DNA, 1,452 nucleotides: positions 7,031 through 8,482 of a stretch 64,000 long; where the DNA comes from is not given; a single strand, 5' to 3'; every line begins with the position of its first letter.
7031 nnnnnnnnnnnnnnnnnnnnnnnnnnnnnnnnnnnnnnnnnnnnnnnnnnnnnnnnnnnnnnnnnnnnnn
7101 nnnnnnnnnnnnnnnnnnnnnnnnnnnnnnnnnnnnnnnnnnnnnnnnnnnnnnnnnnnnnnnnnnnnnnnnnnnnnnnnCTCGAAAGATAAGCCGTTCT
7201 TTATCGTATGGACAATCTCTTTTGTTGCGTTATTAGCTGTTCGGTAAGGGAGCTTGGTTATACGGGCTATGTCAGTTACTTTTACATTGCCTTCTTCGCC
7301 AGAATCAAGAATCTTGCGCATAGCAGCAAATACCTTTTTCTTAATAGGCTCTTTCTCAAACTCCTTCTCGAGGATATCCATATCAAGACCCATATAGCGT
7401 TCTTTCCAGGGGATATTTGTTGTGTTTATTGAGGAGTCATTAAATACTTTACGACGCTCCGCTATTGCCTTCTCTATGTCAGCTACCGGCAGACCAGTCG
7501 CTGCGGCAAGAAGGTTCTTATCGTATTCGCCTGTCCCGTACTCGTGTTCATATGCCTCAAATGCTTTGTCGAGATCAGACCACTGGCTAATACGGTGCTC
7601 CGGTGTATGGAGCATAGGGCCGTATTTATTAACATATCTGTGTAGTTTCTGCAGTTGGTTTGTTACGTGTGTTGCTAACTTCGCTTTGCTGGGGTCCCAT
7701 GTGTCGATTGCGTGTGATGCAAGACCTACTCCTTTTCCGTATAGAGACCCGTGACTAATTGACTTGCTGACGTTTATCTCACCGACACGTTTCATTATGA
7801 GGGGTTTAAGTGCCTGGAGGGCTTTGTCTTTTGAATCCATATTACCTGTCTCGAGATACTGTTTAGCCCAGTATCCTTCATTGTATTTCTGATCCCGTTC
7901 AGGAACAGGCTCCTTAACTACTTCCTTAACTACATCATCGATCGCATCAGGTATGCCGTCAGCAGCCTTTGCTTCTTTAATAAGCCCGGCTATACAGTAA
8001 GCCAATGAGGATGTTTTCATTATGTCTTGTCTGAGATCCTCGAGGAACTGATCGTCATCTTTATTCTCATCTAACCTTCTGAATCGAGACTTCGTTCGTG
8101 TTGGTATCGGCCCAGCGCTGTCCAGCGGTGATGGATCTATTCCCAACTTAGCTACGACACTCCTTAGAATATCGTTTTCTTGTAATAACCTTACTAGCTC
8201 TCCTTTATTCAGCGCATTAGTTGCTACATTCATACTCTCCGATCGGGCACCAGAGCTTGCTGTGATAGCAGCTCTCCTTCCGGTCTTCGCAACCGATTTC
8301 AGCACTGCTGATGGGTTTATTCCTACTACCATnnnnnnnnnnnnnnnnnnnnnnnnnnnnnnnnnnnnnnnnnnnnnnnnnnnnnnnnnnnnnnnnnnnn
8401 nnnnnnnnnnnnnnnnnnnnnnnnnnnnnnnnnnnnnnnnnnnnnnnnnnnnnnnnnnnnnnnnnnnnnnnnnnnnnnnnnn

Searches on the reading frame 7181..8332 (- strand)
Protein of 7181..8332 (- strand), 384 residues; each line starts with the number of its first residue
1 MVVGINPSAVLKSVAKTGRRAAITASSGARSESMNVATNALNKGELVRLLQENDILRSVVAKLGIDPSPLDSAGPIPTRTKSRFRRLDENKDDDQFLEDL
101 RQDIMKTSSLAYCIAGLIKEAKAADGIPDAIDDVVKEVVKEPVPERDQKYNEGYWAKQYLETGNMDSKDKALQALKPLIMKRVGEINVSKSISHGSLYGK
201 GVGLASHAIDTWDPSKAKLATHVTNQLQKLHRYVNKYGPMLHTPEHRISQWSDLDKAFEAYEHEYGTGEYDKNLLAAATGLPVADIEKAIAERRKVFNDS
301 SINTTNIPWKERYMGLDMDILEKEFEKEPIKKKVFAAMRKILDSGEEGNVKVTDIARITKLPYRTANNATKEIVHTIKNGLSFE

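Call 9: search_protein_families(library=pfam, proteins=[window:7181-8332:-], max_evalue=0.01)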
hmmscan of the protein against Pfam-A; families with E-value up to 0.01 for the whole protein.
window:7181-8332:- (384 aa): 0 families

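Call 10: find_related_loci(query=window:7181-8332:-, collection=viral_contigs, flank=6000)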
Query window:7181-8332:- (384 aa) in viral_contigs; peptide patterns used: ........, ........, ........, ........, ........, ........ (x = any residue, [..] = any of these).
5 stretches matched a pattern, but none encodes a relative of the query by tblastn (E <= 1e-3).

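Call 12: search_protein_families(library=phrogs, proteins=[window:7181-8332:-], max_evalue=0.01)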
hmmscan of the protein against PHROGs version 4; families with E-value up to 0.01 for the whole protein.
window:7181-8332:- (384 aa): 0 families

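Call 18: find_homologous_proteins(query=window:7181-8332:-)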
Query window:7181-8332:- (384 aa): 7 proteins with E <= 0.001 among 8000 candidates.
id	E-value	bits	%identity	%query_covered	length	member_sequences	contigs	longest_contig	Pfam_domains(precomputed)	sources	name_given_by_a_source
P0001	4.1e-251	850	100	100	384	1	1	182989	-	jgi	-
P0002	2.0e-153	529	67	92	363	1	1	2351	-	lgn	-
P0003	1.7e-130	453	59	93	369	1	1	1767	-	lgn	-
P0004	7.4e-83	297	43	89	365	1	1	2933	-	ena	-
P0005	1.2e-58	217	40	76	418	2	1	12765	-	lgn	-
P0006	4.9e-48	182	42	59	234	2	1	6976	-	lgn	-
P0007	4.4e-6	44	37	29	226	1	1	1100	PF04539.23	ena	-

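Call 20: find_encoding_contigs(protein=P0005, flank=10000)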
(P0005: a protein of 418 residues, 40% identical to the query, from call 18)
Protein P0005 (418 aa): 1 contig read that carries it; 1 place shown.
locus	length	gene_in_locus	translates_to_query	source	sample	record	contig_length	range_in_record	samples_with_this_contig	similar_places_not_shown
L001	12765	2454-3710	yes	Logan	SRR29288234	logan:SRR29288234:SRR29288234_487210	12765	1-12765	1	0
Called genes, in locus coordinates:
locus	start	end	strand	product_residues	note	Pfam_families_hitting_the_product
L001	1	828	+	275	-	?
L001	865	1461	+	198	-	-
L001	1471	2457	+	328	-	-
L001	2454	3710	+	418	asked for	-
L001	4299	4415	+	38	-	-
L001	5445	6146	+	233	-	-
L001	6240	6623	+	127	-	-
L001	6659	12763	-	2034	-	?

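Call 21: find_encoding_contigs(protein=P0006, flank=10000)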
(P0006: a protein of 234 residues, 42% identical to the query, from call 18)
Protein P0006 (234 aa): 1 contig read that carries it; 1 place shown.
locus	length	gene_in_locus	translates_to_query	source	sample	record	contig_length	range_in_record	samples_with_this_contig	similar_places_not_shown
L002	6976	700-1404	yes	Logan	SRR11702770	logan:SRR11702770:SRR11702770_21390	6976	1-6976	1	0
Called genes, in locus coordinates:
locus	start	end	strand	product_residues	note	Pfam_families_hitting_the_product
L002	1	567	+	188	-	?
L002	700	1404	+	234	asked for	-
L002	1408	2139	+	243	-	-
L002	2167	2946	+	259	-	-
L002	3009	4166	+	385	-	-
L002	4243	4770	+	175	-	-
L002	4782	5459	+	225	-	-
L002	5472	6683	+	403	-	-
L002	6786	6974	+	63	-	?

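Call 22: find_encoding_contigs(protein=P0004, flank=10000)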
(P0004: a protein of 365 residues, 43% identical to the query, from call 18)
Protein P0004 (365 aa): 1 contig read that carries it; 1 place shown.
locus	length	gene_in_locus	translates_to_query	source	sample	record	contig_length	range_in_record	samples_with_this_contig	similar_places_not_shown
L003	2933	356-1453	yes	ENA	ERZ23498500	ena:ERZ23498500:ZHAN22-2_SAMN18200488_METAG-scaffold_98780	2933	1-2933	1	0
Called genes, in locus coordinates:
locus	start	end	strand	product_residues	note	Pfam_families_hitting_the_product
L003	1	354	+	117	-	?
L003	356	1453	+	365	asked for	-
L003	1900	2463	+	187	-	-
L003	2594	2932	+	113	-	?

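Call 23: find_encoding_contigs(protein=P0002, flank=10000)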
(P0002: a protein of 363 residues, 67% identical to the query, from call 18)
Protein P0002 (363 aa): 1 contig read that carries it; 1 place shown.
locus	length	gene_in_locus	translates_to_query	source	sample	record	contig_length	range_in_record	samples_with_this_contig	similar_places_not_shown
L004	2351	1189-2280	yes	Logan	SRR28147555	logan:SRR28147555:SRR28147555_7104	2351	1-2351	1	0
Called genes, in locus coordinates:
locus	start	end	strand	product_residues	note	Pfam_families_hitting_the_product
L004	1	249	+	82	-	?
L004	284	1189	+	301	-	-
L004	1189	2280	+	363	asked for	-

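Call 34: search_protein_families(library=pfam, alignment_id=A1, max_evalue=1)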
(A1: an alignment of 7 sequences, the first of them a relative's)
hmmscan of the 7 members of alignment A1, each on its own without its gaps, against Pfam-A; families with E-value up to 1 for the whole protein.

A. member 1, P0001 (384 aa): 0 families

B. families by the number of members that match (of 7 scanned): 8 families
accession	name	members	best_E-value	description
PF04539.22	Sigma70_r3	1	3.5e-06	Sigma-70 region 3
PF18780.6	HNH_repeat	1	0.022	Homing endonuclease associated repeat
PF04542.20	Sigma70_r2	1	0.058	Sigma-70 region 2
PF13076.11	Fur_reg_FbpA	1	0.1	Fur-regulated basic protein A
PF06069.16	PerC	1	0.11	PerC transcriptional activator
PF20811.2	PARG_cat_N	1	0.12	Poly (ADP-ribose) glycohydrolase (PARG), helical domain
PF15346.11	ARGLU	1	0.26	Arginine and glutamate-rich 1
PF19042.5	CBP110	1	0.27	Nuclear cap binding complex subunit CBP110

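Call 35: search_solved_structures(query=A1, max_evalue=1, show_alignments=1)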
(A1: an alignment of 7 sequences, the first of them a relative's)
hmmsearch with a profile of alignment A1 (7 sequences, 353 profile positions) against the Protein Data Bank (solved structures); distinct sequences matched with E-value up to 1: 17.
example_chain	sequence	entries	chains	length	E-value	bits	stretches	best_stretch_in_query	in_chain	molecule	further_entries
8x6g_H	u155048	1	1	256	0.0027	20.2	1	121-324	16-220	RNA polymerase sigma factor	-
7ye1_F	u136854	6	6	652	0.0058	19.1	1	163-260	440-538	RNA polymerase sigma factor RpoD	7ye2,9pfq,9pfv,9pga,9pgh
1ku2_A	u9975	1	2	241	0.012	18.1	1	160-259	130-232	sigma factor sigA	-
3ugo_A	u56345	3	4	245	0.013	18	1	160-259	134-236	RNA polymerase sigma factor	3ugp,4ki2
7vf9_F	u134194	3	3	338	0.013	18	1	121-261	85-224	RNA polymerase sigma factor RpoS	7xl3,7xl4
7pp4_f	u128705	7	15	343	0.018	17.5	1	167-263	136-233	RNA polymerase sigma factor SigB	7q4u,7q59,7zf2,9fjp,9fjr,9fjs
4xln_F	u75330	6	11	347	0.027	16.9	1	161-259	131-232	RNA polymerase sigma factor SigA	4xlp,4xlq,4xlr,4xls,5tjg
1l9u_H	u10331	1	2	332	0.029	16.9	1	161-259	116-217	SIGMA FACTOR SIGA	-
1l9z_H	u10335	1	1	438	0.043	16.3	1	161-259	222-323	SIGMA FACTOR SIGA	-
3dxj_F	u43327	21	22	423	0.07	15.6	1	160-259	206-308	RNA polymerase pricipal sigma factor (RpoD); CHAIN F, P | RNA polymerase sigma factor | RNA polymerase sigma factor SigA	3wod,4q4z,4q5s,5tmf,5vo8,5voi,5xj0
1iw7_F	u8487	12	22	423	0.07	15.6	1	160-259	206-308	RNA polymerase sigma-70 subunit | principal sigma factor | DNA-directed RNA polymerase sigma chain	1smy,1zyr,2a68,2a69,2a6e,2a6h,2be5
9ujk_F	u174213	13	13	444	0.073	15.5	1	160-259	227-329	RNA polymerase sigma factor SigA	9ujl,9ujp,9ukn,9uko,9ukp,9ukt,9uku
4g7h_F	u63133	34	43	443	0.074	15.5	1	160-259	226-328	RNA polymerase sigma factor | DNA directed RNA polymerase sigma factor A | RNA polymerase sigma factor SigA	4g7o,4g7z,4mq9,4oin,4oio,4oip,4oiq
5x21_F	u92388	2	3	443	0.074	15.5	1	160-259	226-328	RNA polymerase sigma factor SigA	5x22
9fo6_F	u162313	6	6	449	0.075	15.5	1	160-259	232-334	RNA polymerase sigma factor SigA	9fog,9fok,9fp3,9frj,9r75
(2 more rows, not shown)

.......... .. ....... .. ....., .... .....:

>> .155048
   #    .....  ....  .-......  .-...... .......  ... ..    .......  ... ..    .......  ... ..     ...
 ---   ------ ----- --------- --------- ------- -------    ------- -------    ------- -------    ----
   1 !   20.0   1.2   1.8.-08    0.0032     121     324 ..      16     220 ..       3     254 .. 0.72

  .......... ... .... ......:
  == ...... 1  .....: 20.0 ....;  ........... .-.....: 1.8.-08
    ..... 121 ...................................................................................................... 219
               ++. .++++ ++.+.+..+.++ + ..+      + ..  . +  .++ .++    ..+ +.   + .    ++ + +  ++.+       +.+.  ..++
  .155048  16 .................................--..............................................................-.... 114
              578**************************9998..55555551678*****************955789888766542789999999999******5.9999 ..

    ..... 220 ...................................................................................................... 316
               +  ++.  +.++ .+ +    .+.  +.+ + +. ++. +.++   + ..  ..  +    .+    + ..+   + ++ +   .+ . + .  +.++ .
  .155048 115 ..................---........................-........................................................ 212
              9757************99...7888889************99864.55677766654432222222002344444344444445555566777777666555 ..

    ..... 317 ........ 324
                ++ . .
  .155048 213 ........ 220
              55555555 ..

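Call 49: search_protein_representatives(alignment_id=A1)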
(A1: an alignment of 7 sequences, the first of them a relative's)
Query: 7 sequences, 353 profile positions. Proteins with E-value up to 0.001 (for the whole library): 1497; up to 1e-10: 526; up to 1e-30: 14. The best 150 are listed.
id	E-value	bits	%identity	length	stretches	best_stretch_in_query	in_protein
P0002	2.1e-171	586.4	-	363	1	2-353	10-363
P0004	4.1e-152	522.9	-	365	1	2-352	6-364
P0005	3.0e-145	500.3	-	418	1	1-352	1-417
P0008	8.5e-108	377.2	-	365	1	2-352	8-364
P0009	6.4e-100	351.2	-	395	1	38-352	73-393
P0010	3.2e-82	293.0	-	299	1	104-351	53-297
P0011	4.7e-75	269.5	-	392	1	75-350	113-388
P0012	1.2e-69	251.7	-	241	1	118-350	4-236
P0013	4.4e-66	240.0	-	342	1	119-350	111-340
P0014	3.5e-53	197.5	-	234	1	120-348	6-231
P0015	5.4e-44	167.3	-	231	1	117-345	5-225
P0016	2.4e-35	138.9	-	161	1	194-350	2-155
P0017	2.4e-34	135.6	-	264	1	111-349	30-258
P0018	1.9e-33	132.6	-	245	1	116-350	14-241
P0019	3.2e-30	122.0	-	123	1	117-236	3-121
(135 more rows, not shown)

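Call 50: find_encoding_contigs(protein=P0008, flank=10000)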
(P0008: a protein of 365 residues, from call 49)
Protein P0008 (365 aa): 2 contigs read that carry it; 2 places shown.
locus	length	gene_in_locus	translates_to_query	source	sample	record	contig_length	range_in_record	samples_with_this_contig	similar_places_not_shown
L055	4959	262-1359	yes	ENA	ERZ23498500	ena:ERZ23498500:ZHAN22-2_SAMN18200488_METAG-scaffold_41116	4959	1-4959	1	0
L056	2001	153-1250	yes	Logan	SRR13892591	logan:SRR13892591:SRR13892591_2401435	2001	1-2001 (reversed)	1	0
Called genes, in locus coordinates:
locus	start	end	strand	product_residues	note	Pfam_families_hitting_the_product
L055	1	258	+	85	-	?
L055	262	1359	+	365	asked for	-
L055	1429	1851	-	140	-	-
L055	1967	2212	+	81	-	-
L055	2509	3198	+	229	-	-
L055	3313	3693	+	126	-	-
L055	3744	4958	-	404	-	?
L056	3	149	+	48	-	?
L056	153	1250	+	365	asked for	-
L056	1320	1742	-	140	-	-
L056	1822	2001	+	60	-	?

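Call 51: find_encoding_contigs(protein=P0009, flank=10000)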
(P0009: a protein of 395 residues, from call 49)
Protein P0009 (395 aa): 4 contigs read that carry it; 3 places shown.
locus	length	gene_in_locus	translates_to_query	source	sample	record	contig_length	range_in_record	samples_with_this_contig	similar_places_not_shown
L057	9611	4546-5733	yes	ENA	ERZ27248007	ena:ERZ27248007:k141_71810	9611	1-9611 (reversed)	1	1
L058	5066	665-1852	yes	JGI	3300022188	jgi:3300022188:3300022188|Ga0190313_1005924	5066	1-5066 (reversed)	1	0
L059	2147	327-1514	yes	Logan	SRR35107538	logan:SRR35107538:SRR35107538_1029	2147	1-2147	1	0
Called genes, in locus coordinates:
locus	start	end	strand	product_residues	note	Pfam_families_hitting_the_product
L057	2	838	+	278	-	?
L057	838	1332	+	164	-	-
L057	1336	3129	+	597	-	-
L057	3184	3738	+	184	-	-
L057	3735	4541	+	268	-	-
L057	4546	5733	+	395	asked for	-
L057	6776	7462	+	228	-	-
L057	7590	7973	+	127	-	-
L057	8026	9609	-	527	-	?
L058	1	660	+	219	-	?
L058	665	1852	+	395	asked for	-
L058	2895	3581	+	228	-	-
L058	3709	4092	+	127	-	-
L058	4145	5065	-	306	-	?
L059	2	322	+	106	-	?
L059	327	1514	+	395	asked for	-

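Call 52: find_encoding_contigs(protein=P0011, flank=10000)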
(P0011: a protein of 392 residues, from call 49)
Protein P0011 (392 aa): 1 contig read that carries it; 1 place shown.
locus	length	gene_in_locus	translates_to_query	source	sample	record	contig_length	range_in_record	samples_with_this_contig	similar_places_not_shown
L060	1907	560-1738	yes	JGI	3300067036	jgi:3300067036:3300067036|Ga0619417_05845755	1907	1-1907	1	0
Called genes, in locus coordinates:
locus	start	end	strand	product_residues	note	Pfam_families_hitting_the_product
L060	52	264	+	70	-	-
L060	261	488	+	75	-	-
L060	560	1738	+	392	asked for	-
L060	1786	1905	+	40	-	?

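Call 57: find_encoding_contigs(protein=P0010, flank=10000)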
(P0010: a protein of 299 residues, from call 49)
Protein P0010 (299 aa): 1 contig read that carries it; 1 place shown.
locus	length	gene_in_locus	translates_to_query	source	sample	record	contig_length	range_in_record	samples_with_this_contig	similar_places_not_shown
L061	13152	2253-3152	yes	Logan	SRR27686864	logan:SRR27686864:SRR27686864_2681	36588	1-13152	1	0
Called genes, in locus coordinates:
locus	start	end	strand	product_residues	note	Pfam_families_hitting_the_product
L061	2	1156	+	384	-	?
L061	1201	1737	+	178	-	-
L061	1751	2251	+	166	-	-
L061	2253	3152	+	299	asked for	-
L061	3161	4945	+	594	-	-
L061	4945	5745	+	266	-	-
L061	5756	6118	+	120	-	-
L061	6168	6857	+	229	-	-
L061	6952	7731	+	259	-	-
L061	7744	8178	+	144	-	-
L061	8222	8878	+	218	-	-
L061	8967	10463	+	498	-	PF13563:2_5_RNA_ligase2, PF02834:LigT_PEase (faint)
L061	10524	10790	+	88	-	-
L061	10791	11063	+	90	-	-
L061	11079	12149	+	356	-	PF14528:LAGLIDADG_3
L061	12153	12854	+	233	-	-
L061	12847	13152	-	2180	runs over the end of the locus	-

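Call 58: find_encoding_contigs(protein=P0013, flank=10000)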
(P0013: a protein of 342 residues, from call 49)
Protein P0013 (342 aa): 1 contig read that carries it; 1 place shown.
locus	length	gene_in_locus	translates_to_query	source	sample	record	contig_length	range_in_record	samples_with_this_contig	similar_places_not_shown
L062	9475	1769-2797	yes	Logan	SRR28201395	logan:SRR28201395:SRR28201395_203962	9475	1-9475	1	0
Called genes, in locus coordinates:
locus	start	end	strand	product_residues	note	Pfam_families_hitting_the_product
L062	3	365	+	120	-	?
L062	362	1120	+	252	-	PF08346:AntA, PF03374:ANT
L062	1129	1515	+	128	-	-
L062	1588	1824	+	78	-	-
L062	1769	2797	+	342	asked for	-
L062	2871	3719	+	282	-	-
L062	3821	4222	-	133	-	-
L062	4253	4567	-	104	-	-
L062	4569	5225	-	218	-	PF00293:NUDIX (weak)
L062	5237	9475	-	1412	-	?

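Call 63: find_related_loci(query=A2, collection=metagenome_contigs, flank=5000)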
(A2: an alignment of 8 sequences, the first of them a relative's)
Query A2 (384 aa) in metagenome_contigs; peptide patterns used: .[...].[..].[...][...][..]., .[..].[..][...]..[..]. (x = any residue, [..] = any of these).
159 stretches matched a pattern; 2 encode a relative of the query (tblastn E <= 1e-3); 2 distinct loci.
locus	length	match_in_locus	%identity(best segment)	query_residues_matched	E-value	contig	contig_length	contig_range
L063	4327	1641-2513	46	98-383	2e-76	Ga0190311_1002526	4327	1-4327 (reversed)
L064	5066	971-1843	46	98-383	2e-76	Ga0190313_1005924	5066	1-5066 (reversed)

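Call 96: predict_structure(alignment_id=A2)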
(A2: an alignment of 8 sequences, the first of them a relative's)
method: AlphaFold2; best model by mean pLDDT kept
length: 384 residues; sequences in the alignment: 8
mean_pLDDT: 63.4   pTM: 0.30
mean pLDDT of the five models: 63.4, 62.7, 62.4, 61.8, 60.8
residues with pLDDT >= 90: 0; 70-90: 171; 50-70: 113; < 50: 100
segments of 3 or more residues with pLDDT < 50: 1-41, 62-69, 126-144, 239-250, 294-306
pLDDT, mean of each block of 10 residues (from residue 1): 35 35 32 32 52 51 47 61 68 70 66 62 44 32 47 83 85 87 76 75 88 83 80 60 40 65 72 77 71 43 46 71 84 86 68 82 81 79 52
secondary structure, 60 per line:
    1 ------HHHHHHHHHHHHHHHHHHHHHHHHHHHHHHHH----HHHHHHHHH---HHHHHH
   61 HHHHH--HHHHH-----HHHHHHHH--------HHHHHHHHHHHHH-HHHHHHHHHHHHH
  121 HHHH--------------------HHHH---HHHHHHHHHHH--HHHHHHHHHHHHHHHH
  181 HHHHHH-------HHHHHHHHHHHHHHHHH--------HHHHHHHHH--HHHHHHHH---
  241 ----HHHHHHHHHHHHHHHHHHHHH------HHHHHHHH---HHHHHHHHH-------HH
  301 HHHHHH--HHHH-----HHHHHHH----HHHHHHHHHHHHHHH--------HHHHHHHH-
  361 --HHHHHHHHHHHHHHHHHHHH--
elements in order: H7-38 H43-51 H55-65 H68-72 H78-85 H94-106 H108-124 H145-148 H152-162 H165-186 H194-210 H219-227 H230-237 H245-265 H272-279 H283-291 H299-306 H309-312 H318-324 H329-343 H352-359 H363-382

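Call 99: fold_search(model_id=the predicted structure, library=pdb)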
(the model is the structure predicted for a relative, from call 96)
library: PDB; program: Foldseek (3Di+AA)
matches with E <= 10: 268; with E <= 0.001: 28
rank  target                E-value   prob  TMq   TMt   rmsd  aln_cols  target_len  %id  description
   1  9a7s_A                2.6e-05  1.00  0.22  0.32  19.9       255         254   17  Integrative model of RPSD-RPOB by crosslinking MS and deep learning (released 2024-09-18)
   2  9a58_A                8.1e-05  1.00  0.23  0.24  31.2       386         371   13  Integrative model of SIGA-RPOC by crosslinking MS and deep learning (released 2024-09-18)
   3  5ipl_F                1.1e-04  1.00  0.24  0.32  20.6       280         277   16  SigmaS-transcription initiation complex with 4-nt nascent RNA (released 2016-03-30)
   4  6omf_F                2.1e-04  1.00  0.23  0.31  20.0       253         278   16  CryoEM structure of SigmaS-transcription initiation complex with activator Crl (released 2019-08-28)
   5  4mq9_F                2.9e-04  1.00  0.20  0.22  22.3       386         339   11  Crystal structure of Thermus thermophilus RNA polymerase holoenzyme in complex with GE23077 (released 2014-05-07)
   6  6uu9_FFF              3.0e-04  1.00  0.23  0.32  19.1       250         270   15  E. coli mutant sigma-S transcription initiation complex with an 8-nt RNA ("Fresh" mutant crystal soaked with GTP, UT (released 2020-08-26)
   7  9ujk_F                3.0e-04  1.00  0.20  0.22  23.1       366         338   12  CryoEM structure of the T.thermophilus transcription initiation complex in the presence of ATP (released 2025-10-22)
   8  6uu8_FFF              3.8e-04  1.00  0.23  0.32  19.6       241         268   15  E. coli mutant sigma-S transcription initiation complex with a 7-nt RNA ("Fresh" mutant crystal soaked with GTP, UTP (released 2020-08-26)
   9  9ukp_F                4.0e-04  1.00  0.20  0.22  23.1       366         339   12  CryoEM structure of the T.thermophilus transcription initiation complex bound to Ap4A-C, -1 dC in the template DNA str (released 2025-10-22)
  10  9ukt_F                4.2e-04  1.00  0.20  0.22  23.0       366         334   12  CryoEM structure of the T.thermophilus transcription initiation complex bound to Gp4A-C-U and CTP, -1 dC in the templa (released 2025-10-22)
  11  6vvt_F                4.3e-04  1.00  0.20  0.25  19.3       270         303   12  Crystal structure of a Mycobacterium smegmatis transcription initiation complex with Rifampicin-resistant RNA polymera (released 2020-10-21)
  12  9ujl_F                5.0e-04  1.00  0.20  0.22  23.1       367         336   13  CryoEM structure of the T.thermophilus transcription initiation complex in the presence of Ap4A (released 2025-10-22)
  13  5e17_F                5.2e-04  1.00  0.20  0.22  22.4       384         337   13  T. thermophilus transcription initiation complex having a RRR discriminator sequence and a nontemplate-strand length c (released 2016-03-09)
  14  6dcf_F                5.7e-04  1.00  0.20  0.26  19.1       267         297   12  Crystal structure of a Mycobacterium smegmatis transcription initiation complex with Rifampicin-resistant RNA polymera (released 2018-09-05)
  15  9ujp_F                5.7e-04  1.00  0.20  0.22  23.0       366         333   12  CryoEM structure of the T.thermophilus transcription initiation complex in the presence of Up4A (released 2025-10-22)
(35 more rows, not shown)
